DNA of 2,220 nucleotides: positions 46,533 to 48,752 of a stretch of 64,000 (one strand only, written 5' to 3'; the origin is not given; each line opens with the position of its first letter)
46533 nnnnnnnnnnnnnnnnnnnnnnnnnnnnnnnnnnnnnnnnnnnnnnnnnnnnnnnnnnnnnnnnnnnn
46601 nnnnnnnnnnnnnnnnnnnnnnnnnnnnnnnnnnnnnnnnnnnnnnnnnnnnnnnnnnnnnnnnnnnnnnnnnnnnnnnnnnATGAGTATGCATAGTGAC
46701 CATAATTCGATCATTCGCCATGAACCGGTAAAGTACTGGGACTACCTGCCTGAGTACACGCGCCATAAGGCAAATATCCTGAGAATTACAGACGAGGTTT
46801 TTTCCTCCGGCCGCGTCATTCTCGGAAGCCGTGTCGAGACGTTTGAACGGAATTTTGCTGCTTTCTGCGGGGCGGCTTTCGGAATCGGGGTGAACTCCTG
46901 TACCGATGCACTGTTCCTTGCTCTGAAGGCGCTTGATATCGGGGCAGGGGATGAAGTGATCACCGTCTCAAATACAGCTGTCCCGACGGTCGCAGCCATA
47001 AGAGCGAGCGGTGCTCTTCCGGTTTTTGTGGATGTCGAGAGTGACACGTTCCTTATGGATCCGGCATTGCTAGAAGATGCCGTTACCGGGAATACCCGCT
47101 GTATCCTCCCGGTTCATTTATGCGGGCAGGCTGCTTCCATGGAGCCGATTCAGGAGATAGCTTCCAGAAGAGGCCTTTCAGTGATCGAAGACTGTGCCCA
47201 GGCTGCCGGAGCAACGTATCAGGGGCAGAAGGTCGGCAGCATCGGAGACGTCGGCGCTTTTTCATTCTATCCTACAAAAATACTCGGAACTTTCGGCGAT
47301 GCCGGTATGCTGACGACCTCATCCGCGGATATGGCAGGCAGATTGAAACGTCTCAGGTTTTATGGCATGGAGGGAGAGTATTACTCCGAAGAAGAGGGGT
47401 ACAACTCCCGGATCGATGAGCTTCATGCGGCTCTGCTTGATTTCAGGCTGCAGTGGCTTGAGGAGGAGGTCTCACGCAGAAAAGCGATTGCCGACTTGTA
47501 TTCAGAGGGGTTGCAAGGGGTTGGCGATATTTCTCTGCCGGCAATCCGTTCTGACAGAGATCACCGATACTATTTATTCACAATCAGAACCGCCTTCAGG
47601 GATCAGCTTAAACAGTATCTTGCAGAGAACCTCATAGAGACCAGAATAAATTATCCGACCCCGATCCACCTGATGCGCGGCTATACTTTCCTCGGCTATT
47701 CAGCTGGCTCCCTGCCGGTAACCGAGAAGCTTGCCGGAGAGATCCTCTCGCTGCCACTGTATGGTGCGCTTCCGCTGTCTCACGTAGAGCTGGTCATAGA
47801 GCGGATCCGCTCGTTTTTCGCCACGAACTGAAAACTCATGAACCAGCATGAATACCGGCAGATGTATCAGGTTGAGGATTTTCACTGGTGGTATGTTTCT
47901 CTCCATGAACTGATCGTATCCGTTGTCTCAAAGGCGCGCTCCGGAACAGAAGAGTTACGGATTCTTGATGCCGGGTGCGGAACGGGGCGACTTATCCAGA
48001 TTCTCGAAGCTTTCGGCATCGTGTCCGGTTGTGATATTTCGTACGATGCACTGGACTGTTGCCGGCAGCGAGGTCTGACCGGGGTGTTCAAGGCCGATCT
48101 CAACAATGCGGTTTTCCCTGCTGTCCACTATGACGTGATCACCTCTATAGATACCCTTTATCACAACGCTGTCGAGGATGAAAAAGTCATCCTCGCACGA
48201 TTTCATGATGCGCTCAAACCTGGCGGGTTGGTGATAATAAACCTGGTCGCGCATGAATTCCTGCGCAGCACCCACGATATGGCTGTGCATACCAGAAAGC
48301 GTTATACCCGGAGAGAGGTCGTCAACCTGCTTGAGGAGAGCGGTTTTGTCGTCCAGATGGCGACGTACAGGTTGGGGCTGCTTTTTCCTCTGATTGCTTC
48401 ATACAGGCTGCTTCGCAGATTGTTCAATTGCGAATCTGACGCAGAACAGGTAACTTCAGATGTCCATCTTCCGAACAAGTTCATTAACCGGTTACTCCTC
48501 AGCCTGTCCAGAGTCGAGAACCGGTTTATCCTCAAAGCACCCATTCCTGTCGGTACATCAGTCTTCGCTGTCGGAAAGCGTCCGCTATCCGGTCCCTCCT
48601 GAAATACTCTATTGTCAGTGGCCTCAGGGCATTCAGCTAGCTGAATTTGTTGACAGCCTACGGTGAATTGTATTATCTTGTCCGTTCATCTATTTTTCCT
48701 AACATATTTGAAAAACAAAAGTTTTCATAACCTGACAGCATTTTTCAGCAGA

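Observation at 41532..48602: Arn-type lipid-carrier glycosylation genes embedded in a 2,3-dehydratase deoxy-aminosugar pathway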

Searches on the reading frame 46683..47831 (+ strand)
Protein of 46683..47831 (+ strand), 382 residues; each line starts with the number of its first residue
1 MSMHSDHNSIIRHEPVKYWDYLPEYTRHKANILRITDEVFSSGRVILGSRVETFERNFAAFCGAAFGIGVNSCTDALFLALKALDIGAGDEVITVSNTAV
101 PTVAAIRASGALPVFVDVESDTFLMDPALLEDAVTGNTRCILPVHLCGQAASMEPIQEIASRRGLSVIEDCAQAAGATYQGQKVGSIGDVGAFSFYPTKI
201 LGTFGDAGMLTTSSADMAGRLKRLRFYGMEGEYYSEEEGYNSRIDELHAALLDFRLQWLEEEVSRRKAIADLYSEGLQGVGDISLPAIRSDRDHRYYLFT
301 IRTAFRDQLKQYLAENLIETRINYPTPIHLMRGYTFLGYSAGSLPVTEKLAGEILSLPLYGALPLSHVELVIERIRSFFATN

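Call 3: search_protein_families(library=pfam, proteins=[window:46683-47831:+], max_evalue=0.01)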
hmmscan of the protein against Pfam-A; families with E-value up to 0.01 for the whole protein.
window:46683-47831:+ (382 aa): 1 family
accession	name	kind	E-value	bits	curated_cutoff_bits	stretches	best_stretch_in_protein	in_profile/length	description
PF01041.23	DegT_DnrJ_EryC1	-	3.9e-106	355.7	19.8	1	30-376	5-360/360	DegT/DnrJ/EryC1/StrS aminotransferase family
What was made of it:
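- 46683..47831 (+): PLP-dependent NDP-sugar aminotransferase. PF01041, E 4e-106 (call 3).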

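Call 11: search_solved_structures(query=window:46683-47828:+, max_evalue=1e-20)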
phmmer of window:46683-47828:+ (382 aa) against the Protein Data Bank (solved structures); distinct sequences matched with E-value up to 1e-20: 51.
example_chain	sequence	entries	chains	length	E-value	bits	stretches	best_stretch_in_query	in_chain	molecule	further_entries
7b0d_A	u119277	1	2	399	1.6e-96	326.9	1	16-367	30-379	Glutamine--scyllo-inositol transaminase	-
3frk_A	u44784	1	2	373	4.7e-88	299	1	33-377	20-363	QdtB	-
2oga_A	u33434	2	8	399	1.1e-86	294.5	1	17-377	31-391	Transaminase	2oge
7n63_A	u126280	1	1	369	6.3e-80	272.3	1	17-363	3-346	Putative aminotransferase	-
5u1z_A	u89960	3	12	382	5.1e-77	262.7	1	35-363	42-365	Putative aminotransferase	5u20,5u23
5u21_A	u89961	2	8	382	3.5e-76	260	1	35-363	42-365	Putative aminotransferase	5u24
3uwc_A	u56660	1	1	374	4.2e-67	230.1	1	38-380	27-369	Nucleotide-sugar aminotransferase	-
3nyu_A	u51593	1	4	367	3.9e-61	210.5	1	27-372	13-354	Aminotransferase WbpE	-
3nu7_A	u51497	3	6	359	4.4e-61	210.3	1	27-372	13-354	Aminotransferase WbpE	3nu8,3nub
3nys_A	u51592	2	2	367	2.7e-60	207.7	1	27-372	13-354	Aminotransferase WbpE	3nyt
3bn1_A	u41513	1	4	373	3.6e-57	197.4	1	47-373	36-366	Perosamine synthetase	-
3dr7_A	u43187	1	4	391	4.2e-57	197.2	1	47-373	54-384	Putative perosamine synthetase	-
8e77_A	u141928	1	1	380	1.7e-56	195.2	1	17-368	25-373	DegT/DnrJ/EryC1/StrS aminotransferase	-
8e75_A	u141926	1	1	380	1.7e-56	195.2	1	17-368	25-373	DegT/DnrJ/EryC1/StrS aminotransferase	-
4qgr_A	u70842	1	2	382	2.5e-56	194.6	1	24-379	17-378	DegT/DnrJ/EryC1/StrS aminotransferase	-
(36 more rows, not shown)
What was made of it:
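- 46683..47831 (+): Nearest solved structures: 7b0d 2e-96, QdtB 5e-88, DesV 1e-86, all far ahead of ArnB 5e-42 and DesI 3e-34 (call 11).
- On DegT/DnrJ/EryC1 sugar aminotransferase: The nearest solved relatives are QdtB, DesV and WbpE, well ahead of ArnB, DesI and WecE (call 11).
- The aminotransferase is much closer to QdtB, DesV and WbpE than to ArnB, DesI, WecE or perosamine synthase (call 11).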

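Call 23: search_protein_families(library=ncbifam, proteins=[window:46683-47831:+], max_evalue=0.00001)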
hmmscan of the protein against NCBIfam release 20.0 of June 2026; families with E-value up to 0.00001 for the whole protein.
window:46683-47831:+ (382 aa): 8 families
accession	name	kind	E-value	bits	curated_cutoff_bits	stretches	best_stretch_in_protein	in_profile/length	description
TIGR03588.1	PseC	equivalog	1.4e-65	221.7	423.5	1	38-378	19-379/380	UDP-4-amino-4,6-dideoxy-N-acetyl-beta-L-altrosamine transaminase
NF008658.2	PRK11658.1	equivalog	7.2e-60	202.6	631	1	35-377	19-375/379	UDP-4-amino-4-deoxy-L-arabinose aminotransferase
NF008687.0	PRK11706.1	equivalog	5.1e-56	190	375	1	70-379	52-374/375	dTDP-4-amino-4,6-dideoxygalactose transaminase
TIGR04181.1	NHT_00031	hypoth_equivalog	4.5e-54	183.7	420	1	47-358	28-357/359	LegC family aminotransferase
TIGR02379.1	ECA_wecE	subfamily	7.9e-47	159.8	434.85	1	63-378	45-374/376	dTDP-4-amino-4,6-dideoxy-D-glucose transaminase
TIGR04427.1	PLP_DesI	equivalog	1.6e-45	155.9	650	1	48-376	51-380/390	dTDP-4-dehydro-6-deoxyglucose aminotransferase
NF011936.0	PRK15407.1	equivalog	8.6e-43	146.6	423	2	46-228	62-251/440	lipopolysaccharide biosynthesis protein RfbH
NF005817.0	PRK07683.1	equivalog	1.7e-07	30.3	575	1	73-161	98-188/387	aminotransferase A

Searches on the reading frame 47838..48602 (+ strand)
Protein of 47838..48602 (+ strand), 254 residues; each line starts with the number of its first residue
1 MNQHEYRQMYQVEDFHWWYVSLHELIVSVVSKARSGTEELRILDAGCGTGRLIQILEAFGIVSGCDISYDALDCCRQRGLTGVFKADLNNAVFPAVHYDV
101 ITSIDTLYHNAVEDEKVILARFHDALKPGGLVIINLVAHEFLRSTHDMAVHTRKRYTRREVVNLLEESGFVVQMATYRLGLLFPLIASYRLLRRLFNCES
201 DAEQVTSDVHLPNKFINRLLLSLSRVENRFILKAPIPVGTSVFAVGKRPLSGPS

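Call 3: search_protein_families(library=pfam, proteins=[window:47838-48602:+], max_evalue=0.01)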
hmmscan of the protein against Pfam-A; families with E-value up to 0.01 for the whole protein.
window:47838-48602:+ (254 aa): 10 families
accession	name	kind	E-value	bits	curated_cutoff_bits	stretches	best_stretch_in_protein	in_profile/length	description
PF13649.12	Methyltransf_25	-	1.8e-13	51.4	27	1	42-130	1-97/97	Methyltransferase domain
PF08241.18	Methyltransf_11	-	3.2e-13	50.6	21.2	1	43-134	1-95/95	Methyltransferase domain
PF13489.12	Methyltransf_23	-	3.6e-13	50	27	1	38-172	22-161/164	Methyltransferase domain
PF08242.18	Methyltransf_12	-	1.6e-10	42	30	1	43-131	1-97/98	Methyltransferase domain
PF13847.12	Methyltransf_31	-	6.7e-10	39.3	27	1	39-142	4-119/145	Methyltransferase domain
PF07021.18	MetW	-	4.4e-05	23.6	21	1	40-119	15-95/193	Methionine biosynthesis protein MetW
PF01739.24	CheR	-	0.00025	21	27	0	95-134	134-173/195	CheR methyltransferase, SAM binding domain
PF05219.18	DREV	-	0.0016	18.1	26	1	31-138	87-190/265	DREV methyltransferase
PF02353.26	CMAS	-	0.0059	16.4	27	1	41-161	65-189/273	Mycolic acid cyclopropane synthetase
PF03291.22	mRNA_G-N7_MeTrfase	-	0.008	15.7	26.6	0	8-98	33-122/315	mRNA (guanine-N(7))-methyltransferase domain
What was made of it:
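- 47838..48602 (+): Class I SAM methyltransferase, probably N-methylating the amino sugar. Methyltransf_25/11/23 (call 3).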

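Call 13: search_solved_structures(query=window:47838-48599:+, max_evalue=0.001)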
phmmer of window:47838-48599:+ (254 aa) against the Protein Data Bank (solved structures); distinct sequences matched with E-value up to 0.001: 23.
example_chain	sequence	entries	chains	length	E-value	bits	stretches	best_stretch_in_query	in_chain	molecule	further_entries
7pd7_A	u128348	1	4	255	4.6e-07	32.9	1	26-139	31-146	Methyltransferase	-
5wp5_A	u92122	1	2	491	7.6e-06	29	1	41-155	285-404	Phosphomethylethanolamine N-methyltransferase 2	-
5wp4_A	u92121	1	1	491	1.6e-05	27.9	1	41-154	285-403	Phosphoethanolamine N-methyltransferase 1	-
5f8c_A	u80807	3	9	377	3.4e-05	26.8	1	30-140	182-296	Methyltransferase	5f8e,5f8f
4kdr_A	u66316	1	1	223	4.6e-05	26.4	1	25-136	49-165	3-demethylubiquinone-9 3-methyltransferase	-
5dpm_A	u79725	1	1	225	4.7e-05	26.4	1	25-136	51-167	Ubiquinone biosynthesis O-methyltransferase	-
4kdc_A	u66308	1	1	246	6.5e-05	25.9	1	25-135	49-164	3-demethylubiquinone-9 3-methyltransferase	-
2avn_A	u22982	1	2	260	9.5e-05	25.4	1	22-136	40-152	ubiquinone/menaquinone biosynthesis methyltransferase-related protein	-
8zsa_A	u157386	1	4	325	0.00014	24.8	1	39-151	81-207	4VPMT2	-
3bxo_A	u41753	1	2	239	0.00014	24.8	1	32-135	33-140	N,N-dimethyltransferase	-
7wzg_A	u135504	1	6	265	0.00019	24.4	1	39-147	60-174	Cypemycin N-terminal methyltransferase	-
4mwz_A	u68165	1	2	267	0.0002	24.3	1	40-157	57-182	Phosphoethanolamine N-methyltransferase, putative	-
4iv0_A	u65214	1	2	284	0.00024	24.1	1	40-157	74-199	Phosphoethanolamine N-methyltransferase, putative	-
3uj6_A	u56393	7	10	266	0.00031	23.7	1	37-140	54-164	Phosphoethanolamine N-methyltransferase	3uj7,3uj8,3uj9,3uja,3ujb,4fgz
3ujd_A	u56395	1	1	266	0.00032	23.7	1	37-140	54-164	Phosphoethanolamine N-methyltransferase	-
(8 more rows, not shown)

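Call 23: search_protein_families(library=ncbifam, proteins=[window:47838-48602:+], max_evalue=0.00001)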
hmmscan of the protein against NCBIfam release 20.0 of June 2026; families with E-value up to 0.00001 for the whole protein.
window:47838-48602:+ (254 aa): 6 families
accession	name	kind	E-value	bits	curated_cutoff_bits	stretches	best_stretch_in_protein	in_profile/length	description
TIGR02072.1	BioC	equivalog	2.7e-10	40.5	184.95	1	30-167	27-169/244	malonyl-ACP O-methyltransferase BioC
NF045667.1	MTase_DVU1556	equivalog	1.5e-08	34.4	155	1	37-175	21-165/213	DVU_1556 family methyltransferase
NF043040.1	corrin_prot_MT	hypoth_equivalog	2.4e-08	33.7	180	1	32-134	37-147/216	corrinoid protein-associated methyltransferase CpaM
TIGR01983.1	UbiG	equivalog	8.2e-07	28.5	102.95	1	29-140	40-157/228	bifunctional 2-polyprenyl-6-hydroxyphenol methylase/3-demethylubiquinol 3-O-methyltransferase UbiG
NF010703.0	PRK14103.1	equivalog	1.5e-06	27.8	320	1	35-159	30-150/256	trans-aconitate 2-methyltransferase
TIGR02021.1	BchM-ChlM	equivalog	1.8e-06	27.5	158.9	1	38-123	54-144/218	magnesium protoporphyrin IX methyltransferase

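Call 66: search_solved_structures(query=A5, max_evalue=0.01)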
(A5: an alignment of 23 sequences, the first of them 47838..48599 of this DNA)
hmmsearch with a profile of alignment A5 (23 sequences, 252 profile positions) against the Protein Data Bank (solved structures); distinct sequences matched with E-value up to 0.01: 146 (the best 60 are shown).
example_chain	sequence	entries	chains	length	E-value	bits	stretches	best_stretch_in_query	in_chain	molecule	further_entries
5f8c_A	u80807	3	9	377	3.7e-13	52.6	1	24-138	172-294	Methyltransferase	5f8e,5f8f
5wp5_A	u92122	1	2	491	7.3e-12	48.3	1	36-170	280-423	Phosphomethylethanolamine N-methyltransferase 2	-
7pd7_A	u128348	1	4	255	1.8e-11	47.1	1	30-137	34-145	Methyltransferase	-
4kdr_A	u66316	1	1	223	3.1e-10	43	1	27-134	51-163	3-demethylubiquinone-9 3-methyltransferase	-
5dpm_A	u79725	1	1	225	3.1e-10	43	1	27-134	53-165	Ubiquinone biosynthesis O-methyltransferase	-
1ve3_A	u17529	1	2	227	3.4e-10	42.9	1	36-195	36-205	hypothetical protein PH0226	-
2avn_A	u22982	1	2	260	3.7e-10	42.8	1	21-139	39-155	ubiquinone/menaquinone biosynthesis methyltransferase-related protein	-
4kdc_A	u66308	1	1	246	3.9e-10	42.7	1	28-133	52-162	3-demethylubiquinone-9 3-methyltransferase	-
4mwz_A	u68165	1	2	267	5.9e-10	42.1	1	29-135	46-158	Phosphoethanolamine N-methyltransferase, putative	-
4iv0_A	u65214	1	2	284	6.8e-10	41.9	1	29-135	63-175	Phosphoethanolamine N-methyltransferase, putative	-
4krh_A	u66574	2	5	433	7.9e-10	41.7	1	37-176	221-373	Phosphoethanolamine N-methyltransferase 2 | Phospholethanolamine N-methyltransferase 2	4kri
3bkw_A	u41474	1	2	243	2.4e-09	40.1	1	39-134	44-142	S-adenosylmethionine dependent methyltransferase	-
3uj6_A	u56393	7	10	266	2.9e-09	39.8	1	30-138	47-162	Phosphoethanolamine N-methyltransferase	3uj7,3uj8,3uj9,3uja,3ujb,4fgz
3ujd_A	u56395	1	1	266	2.9e-09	39.8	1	30-138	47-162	Phosphoethanolamine N-methyltransferase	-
5wp4_A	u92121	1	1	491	4.5e-09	39.2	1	34-135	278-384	Phosphoethanolamine N-methyltransferase 1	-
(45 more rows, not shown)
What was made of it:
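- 47838..48602 (+): The matches include phosphoethanolamine N-MTs, TylM1 (6e-8), DesVI and CalS10 (calls 13, 66).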
